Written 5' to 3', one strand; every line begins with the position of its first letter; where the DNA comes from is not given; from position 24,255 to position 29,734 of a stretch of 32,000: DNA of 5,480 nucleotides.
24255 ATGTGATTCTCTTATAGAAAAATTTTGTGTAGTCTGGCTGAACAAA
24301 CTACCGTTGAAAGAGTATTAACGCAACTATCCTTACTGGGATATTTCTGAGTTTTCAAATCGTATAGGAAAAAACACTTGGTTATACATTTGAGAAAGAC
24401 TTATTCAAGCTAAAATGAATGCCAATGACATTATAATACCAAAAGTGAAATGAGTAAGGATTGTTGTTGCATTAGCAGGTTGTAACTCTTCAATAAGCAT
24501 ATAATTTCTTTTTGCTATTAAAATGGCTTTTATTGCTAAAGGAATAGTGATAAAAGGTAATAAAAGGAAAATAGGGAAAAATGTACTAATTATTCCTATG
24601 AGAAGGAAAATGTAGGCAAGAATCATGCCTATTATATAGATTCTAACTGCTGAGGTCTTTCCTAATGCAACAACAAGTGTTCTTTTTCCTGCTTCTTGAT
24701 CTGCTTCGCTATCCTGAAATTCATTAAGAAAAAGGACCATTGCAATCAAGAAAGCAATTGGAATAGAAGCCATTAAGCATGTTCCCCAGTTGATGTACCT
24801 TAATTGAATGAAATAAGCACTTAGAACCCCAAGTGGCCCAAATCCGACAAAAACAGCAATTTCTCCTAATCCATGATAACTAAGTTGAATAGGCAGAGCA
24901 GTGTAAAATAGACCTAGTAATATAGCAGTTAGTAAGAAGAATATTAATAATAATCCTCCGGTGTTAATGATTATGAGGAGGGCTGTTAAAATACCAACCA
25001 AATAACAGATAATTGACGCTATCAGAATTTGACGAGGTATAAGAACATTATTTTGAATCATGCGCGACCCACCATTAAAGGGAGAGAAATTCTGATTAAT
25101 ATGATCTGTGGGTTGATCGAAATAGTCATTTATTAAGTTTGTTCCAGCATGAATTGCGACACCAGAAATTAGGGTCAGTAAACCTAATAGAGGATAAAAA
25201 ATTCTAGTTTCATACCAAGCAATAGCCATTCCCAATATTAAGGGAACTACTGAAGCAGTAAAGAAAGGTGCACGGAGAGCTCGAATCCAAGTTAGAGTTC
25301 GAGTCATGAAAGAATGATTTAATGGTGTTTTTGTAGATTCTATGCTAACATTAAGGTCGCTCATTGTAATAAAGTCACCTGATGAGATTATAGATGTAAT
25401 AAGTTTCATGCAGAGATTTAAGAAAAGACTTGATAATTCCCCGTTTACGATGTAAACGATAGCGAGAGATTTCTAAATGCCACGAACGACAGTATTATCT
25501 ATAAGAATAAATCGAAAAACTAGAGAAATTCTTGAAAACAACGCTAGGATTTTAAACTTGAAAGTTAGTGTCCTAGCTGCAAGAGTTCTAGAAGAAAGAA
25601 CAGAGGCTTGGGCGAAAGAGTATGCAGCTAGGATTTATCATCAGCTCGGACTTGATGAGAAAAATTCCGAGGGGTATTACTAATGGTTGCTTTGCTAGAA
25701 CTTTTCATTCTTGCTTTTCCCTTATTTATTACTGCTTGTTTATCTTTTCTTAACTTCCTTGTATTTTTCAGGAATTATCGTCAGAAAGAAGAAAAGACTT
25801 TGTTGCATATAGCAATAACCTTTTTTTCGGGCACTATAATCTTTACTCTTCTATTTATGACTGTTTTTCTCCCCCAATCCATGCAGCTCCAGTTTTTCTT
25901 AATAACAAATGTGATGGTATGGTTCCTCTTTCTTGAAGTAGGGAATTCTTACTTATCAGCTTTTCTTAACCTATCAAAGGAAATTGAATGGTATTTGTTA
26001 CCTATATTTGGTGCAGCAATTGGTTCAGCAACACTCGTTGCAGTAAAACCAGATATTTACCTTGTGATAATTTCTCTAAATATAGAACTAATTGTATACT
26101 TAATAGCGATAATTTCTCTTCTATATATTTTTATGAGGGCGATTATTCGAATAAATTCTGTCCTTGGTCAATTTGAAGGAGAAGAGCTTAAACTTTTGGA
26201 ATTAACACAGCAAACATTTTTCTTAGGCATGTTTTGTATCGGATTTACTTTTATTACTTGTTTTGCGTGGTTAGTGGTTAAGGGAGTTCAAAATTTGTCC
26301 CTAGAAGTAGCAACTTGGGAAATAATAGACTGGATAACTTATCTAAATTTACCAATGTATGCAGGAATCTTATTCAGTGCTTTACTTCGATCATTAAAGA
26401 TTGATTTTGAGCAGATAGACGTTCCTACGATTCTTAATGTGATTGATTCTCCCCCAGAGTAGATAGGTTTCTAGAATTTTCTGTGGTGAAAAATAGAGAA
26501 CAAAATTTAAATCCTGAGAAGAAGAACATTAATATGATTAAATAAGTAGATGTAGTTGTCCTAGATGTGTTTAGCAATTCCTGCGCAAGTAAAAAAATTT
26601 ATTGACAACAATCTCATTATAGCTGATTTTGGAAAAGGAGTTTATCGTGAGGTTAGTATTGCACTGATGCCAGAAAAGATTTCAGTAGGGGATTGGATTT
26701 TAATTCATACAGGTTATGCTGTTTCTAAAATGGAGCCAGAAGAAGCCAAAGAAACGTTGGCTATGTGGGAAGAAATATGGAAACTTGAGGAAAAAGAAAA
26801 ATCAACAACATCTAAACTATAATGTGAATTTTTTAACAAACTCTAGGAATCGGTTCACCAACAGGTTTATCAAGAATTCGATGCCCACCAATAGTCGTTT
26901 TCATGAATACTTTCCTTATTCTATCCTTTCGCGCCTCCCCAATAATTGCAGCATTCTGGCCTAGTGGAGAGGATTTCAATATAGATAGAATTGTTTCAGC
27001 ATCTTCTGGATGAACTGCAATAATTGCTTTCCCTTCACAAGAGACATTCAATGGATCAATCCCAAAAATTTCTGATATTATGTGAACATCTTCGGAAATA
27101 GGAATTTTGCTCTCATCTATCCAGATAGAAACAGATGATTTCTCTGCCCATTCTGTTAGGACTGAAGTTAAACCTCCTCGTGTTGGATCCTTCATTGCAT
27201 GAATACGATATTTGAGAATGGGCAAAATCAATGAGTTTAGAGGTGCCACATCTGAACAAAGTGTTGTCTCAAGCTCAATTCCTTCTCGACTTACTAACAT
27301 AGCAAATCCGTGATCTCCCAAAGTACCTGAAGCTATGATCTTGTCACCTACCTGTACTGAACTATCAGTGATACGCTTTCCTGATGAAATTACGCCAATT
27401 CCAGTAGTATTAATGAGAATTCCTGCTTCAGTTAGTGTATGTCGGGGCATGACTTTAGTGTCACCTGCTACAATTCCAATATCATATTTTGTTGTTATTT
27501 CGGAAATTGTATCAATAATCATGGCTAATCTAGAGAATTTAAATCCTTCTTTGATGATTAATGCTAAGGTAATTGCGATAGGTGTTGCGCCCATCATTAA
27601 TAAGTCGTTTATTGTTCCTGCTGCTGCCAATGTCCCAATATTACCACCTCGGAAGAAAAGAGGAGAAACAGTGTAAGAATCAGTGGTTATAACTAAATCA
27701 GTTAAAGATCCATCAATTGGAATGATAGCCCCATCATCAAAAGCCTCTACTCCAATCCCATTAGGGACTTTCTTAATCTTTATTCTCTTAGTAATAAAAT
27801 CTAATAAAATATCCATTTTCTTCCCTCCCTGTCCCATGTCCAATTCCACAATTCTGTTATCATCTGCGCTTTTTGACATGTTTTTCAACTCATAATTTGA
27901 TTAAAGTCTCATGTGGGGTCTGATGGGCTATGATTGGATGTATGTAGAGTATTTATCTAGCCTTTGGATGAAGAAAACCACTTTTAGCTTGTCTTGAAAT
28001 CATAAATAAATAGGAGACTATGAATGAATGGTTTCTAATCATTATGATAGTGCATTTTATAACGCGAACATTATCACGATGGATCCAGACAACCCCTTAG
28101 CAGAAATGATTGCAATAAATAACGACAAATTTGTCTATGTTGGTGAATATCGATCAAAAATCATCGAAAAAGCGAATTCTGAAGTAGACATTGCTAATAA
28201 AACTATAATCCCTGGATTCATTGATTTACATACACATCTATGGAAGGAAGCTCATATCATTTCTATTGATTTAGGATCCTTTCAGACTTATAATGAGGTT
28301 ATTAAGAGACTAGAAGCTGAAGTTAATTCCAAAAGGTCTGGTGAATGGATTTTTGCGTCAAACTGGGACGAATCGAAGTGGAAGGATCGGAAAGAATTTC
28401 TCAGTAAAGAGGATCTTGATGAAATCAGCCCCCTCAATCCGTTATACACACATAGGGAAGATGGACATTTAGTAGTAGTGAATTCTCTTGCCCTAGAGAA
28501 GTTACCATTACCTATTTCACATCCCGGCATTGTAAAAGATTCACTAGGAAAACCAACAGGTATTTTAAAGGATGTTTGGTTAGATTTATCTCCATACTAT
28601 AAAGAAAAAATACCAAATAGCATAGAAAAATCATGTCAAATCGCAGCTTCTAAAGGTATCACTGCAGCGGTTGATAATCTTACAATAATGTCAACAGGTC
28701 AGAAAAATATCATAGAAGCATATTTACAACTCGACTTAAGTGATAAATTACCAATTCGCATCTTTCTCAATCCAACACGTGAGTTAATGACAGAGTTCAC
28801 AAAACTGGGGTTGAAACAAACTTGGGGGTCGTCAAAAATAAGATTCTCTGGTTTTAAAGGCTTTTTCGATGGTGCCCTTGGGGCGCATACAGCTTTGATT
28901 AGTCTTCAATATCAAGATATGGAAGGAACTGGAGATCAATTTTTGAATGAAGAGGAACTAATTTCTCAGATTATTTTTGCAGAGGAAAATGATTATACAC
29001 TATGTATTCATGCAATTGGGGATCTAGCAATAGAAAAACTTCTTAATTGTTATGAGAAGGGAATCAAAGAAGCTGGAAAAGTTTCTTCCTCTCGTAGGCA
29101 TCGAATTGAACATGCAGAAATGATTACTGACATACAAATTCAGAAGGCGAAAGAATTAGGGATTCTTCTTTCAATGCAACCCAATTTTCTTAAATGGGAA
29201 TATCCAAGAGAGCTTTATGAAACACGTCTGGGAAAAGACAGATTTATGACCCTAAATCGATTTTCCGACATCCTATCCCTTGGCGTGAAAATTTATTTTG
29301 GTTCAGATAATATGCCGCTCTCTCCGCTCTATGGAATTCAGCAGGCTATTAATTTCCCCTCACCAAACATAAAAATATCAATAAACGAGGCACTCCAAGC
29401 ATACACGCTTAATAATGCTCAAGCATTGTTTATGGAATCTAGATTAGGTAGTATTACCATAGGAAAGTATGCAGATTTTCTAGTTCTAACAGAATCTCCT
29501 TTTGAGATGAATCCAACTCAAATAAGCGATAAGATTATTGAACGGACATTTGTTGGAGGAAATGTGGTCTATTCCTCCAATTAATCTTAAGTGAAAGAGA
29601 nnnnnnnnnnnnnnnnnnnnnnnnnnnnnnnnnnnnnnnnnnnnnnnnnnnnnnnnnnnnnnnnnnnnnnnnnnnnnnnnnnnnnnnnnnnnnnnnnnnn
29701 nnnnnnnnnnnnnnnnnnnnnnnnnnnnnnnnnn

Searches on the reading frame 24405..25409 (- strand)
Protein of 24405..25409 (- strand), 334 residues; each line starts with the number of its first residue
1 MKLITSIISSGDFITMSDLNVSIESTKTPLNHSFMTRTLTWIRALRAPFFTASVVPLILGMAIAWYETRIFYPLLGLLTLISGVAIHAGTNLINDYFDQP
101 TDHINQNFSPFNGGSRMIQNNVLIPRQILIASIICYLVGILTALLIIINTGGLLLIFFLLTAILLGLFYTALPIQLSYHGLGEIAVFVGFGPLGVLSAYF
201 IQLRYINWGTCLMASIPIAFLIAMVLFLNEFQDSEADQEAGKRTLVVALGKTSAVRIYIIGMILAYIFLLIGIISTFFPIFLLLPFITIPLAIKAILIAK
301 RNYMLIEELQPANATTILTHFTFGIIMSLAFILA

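Call 4: search_protein_families(library=pfam, proteins=[window:24405-25409:-])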
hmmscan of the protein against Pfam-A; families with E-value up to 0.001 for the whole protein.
window:24405-25409:- (334 aa): 1 family
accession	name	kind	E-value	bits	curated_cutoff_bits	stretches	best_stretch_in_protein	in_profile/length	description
PF01040.23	UbiA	-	2.7e-29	102.7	34.2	1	54-302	2-236/250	UbiA prenyltransferase family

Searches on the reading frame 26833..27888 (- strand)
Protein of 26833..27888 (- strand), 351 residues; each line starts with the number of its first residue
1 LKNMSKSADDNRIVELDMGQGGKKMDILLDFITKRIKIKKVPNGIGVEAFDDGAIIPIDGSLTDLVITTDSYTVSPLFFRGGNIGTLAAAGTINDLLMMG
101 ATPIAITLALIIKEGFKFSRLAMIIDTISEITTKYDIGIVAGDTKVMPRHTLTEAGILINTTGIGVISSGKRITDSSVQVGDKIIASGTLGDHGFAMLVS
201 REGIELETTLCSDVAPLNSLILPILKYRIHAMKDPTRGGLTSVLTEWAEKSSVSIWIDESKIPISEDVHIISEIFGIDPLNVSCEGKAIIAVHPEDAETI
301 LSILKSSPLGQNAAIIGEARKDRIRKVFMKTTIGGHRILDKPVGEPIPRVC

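Call 5: search_protein_families(library=pfam, proteins=[window:26833-27888:-], max_evalue=0.01)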
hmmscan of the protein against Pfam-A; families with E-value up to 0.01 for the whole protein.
window:26833-27888:- (351 aa): 2 families
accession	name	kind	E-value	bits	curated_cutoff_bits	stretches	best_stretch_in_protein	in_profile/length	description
PF02769.27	AIRS_C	-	4.3e-25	89.1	23.1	1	179-326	1-152/156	AIR synthase related protein, C-terminal domain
PF00586.29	AIRS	-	7.9e-20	71.8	24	1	51-167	2-112/112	AIR synthase related protein, N-terminal domain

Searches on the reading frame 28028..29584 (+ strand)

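Call 5: search_protein_families(library=pfam, proteins=[window:28028-29584:+], max_evalue=0.01)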
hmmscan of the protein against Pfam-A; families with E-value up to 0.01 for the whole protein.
window:28028-29584:+ (518 aa): 2 families
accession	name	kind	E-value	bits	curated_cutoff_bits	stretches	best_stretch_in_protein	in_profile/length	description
PF07969.17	Amidohydro_3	-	3.2e-74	251.6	29.7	1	52-515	2-472/472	Amidohydrolase family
PF01979.26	Amidohydro_1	-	8e-18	65.2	25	1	308-514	133-345/345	Amidohydrolase family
